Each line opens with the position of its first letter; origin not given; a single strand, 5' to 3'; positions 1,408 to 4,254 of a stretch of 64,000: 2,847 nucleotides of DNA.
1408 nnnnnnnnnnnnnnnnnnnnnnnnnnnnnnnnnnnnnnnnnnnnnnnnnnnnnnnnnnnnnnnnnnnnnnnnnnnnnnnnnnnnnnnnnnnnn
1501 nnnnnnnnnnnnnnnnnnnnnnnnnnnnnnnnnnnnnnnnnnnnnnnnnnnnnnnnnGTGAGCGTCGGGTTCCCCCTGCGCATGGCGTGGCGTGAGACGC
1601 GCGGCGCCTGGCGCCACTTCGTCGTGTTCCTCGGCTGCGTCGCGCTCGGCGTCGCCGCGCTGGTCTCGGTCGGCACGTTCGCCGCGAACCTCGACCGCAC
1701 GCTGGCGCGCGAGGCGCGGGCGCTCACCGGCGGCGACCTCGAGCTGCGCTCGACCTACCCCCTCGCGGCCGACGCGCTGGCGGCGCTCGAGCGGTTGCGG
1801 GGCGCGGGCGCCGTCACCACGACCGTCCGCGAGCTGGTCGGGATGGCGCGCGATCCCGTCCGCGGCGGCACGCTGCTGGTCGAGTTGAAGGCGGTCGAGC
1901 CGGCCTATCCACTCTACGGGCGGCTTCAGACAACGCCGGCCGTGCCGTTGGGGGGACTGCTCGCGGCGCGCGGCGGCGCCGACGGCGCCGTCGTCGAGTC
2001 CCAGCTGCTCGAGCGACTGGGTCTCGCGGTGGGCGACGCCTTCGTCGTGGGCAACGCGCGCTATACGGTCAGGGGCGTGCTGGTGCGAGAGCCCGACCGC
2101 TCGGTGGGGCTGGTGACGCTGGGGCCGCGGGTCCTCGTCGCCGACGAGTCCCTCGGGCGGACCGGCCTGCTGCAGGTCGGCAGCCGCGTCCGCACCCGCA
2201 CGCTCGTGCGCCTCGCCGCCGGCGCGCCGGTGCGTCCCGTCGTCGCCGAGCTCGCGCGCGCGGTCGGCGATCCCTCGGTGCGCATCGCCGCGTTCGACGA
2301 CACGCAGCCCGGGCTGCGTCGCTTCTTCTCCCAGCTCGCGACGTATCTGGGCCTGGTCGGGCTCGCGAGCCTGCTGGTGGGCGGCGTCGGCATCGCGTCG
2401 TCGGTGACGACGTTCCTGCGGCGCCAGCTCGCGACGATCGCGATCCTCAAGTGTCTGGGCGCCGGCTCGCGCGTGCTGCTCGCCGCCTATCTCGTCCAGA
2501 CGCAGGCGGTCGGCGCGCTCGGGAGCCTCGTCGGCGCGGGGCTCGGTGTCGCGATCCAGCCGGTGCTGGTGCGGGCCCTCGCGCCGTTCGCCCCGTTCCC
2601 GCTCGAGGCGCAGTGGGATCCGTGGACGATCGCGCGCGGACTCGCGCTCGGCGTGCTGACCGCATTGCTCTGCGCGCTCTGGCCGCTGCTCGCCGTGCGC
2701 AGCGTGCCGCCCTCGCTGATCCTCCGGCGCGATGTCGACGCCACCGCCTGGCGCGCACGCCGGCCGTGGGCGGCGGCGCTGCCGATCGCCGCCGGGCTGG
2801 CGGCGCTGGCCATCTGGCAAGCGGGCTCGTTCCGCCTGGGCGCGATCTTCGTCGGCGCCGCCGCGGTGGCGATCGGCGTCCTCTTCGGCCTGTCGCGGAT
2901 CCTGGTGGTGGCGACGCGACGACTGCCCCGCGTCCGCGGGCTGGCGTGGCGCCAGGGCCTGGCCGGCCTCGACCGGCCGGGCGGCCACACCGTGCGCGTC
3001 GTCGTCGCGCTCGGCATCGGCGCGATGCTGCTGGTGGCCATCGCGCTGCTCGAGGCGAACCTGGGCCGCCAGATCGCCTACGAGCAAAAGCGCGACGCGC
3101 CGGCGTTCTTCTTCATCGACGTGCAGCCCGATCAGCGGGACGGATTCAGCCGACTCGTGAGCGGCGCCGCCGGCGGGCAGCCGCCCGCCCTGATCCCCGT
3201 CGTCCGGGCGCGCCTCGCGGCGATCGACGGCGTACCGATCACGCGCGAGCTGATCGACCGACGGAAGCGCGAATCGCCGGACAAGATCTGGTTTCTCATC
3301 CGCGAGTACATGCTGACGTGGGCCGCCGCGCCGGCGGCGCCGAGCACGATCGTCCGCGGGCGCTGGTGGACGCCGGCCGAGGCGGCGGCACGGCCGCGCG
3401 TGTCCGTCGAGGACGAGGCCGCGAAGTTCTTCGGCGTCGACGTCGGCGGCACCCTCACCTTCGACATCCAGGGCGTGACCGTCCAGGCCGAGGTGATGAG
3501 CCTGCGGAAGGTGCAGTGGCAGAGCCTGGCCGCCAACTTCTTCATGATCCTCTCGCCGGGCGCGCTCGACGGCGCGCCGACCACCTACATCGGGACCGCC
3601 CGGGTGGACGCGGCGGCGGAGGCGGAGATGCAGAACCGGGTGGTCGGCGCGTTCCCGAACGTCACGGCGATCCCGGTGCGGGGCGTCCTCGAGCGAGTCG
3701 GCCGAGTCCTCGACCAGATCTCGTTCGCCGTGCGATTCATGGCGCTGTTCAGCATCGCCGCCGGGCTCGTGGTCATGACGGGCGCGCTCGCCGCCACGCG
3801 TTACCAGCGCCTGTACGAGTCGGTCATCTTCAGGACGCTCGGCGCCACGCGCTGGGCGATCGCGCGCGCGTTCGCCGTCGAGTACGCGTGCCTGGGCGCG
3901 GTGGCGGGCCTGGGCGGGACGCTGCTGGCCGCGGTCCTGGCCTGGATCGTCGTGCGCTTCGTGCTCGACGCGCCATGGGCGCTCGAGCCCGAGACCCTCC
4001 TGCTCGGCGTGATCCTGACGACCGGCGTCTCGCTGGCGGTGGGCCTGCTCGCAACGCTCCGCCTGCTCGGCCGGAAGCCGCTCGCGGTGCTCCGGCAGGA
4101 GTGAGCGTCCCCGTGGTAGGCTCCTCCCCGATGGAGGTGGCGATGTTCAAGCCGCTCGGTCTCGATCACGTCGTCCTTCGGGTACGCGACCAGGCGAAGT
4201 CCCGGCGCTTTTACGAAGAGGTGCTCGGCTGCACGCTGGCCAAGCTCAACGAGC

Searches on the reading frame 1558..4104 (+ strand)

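Call 42: search_protein_families(library=pfam, proteins=[window:1558-4104:+], max_evalue=0.00001)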
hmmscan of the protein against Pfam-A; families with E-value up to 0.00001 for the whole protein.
window:1558-4104:+ (848 aa): 2 families
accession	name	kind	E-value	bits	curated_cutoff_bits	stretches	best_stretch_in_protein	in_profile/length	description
PF02687.27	FtsX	-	1.7e-22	80.1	25.5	2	266-385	2-120/120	FtsX-like permease C-terminal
PF12704.14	MacB_PCD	-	2.7e-12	47.8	27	1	26-234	6-206/207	MacB-like periplasmic core domain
